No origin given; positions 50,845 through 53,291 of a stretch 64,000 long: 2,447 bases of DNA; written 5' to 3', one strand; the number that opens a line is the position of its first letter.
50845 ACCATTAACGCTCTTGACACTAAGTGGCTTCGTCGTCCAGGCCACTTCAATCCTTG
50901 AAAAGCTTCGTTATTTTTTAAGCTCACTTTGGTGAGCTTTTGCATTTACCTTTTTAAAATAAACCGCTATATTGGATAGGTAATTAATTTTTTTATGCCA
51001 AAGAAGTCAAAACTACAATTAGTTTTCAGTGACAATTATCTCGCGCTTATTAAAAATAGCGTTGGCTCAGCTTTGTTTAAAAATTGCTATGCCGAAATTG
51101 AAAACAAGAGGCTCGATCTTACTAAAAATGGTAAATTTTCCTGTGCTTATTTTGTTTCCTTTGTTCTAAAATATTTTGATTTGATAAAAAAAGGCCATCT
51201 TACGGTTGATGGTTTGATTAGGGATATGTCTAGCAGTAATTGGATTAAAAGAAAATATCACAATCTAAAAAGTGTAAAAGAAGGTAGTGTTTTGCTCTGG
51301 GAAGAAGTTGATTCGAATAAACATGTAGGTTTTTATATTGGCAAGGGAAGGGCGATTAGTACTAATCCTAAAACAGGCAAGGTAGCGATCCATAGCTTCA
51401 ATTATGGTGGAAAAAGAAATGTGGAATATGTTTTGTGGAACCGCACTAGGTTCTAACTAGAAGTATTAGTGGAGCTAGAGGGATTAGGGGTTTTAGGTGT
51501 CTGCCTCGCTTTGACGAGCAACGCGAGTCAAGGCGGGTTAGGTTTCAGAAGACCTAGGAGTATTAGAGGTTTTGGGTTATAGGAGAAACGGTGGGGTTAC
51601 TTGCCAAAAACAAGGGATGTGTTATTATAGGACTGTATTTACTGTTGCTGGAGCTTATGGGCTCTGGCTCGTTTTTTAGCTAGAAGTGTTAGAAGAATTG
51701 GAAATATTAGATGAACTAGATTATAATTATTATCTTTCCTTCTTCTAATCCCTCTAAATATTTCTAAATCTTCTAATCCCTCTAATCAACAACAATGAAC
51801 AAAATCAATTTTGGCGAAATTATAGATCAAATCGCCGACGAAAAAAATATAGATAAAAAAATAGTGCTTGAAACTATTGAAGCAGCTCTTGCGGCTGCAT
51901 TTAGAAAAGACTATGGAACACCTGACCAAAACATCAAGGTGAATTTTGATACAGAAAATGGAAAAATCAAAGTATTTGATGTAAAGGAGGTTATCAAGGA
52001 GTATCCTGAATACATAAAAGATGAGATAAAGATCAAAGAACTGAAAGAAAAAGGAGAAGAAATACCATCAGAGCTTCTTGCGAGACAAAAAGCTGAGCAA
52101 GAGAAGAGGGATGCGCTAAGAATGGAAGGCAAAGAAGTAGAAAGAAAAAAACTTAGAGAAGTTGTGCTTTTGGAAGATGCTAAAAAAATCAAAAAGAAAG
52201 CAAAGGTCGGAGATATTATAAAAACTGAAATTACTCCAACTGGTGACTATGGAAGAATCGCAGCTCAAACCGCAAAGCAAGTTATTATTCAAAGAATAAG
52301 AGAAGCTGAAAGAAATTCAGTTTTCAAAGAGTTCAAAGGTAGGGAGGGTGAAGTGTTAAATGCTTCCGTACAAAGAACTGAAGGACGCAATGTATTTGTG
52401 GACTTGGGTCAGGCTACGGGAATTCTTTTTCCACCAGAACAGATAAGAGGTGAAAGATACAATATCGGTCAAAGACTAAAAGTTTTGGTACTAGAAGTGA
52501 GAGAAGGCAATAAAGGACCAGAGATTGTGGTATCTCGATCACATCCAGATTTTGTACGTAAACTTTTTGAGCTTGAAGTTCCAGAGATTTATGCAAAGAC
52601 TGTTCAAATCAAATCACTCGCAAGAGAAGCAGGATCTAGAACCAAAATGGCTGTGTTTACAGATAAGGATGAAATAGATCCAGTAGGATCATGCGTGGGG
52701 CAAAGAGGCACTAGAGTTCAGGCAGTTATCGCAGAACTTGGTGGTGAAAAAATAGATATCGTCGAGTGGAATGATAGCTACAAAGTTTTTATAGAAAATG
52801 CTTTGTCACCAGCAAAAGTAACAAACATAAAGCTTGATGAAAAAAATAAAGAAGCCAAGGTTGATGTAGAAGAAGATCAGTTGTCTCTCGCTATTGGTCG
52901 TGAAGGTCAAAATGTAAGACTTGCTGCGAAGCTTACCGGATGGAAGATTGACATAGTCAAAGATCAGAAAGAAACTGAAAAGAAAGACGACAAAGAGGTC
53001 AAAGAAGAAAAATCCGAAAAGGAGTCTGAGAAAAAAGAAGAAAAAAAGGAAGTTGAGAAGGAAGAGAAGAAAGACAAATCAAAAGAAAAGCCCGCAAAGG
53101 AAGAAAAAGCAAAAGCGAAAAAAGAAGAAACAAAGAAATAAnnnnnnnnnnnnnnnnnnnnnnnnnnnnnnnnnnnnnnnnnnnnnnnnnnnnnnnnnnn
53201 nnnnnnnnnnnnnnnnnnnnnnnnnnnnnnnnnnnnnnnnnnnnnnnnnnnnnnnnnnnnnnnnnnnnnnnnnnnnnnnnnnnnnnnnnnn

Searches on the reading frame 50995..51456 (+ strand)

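Call 13: search_protein_families(library=pfam, proteins=[window:50995-51456:+])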
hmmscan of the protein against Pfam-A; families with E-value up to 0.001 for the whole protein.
window:50995-51456:+ (153 aa): 1 family
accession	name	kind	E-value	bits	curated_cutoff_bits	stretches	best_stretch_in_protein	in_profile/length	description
PF00877.26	NLPC_P60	-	3.8e-05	24.1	23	1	80-136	35-92/105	NlpC/P60 family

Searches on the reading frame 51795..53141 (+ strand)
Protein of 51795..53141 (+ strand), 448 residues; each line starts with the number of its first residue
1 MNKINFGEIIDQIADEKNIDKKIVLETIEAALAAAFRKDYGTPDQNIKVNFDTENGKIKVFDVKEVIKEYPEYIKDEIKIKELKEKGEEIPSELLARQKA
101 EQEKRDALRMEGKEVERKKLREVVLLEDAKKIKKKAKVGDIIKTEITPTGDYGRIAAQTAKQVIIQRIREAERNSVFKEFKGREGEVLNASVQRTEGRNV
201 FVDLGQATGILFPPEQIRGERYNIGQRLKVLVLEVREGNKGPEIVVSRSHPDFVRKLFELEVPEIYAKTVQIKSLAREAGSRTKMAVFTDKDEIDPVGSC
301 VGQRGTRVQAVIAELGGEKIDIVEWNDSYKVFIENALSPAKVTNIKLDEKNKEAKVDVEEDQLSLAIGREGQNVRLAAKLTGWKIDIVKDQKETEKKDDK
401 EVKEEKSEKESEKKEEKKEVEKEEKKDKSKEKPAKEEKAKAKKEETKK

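Call 13: search_protein_families(library=pfam, proteins=[window:51795-53141:+])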
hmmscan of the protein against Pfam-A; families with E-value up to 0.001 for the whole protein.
window:51795-53141:+ (448 aa): 5 families
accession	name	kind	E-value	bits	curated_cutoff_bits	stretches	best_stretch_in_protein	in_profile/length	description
PF08529.16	NusA_N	-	9.4e-30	103.7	23.8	1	6-174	2-119/119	NusA N-terminal domain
PF13184.12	KH_5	-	2.5e-27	95.3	27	1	279-346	1-68/69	NusA-like KH domain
PF00575.29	S1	-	1.8e-05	25.4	22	1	183-241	3-68/74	S1 RNA binding domain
PF23095.1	KH_NusA_C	-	0.00043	20.7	34.2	0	356-387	3-34/59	Transcription termination/antitermination protein NusA, KH domain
PF00013.35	KH_1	-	0.00082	19.5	21.5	0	355-402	3-48/66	KH domain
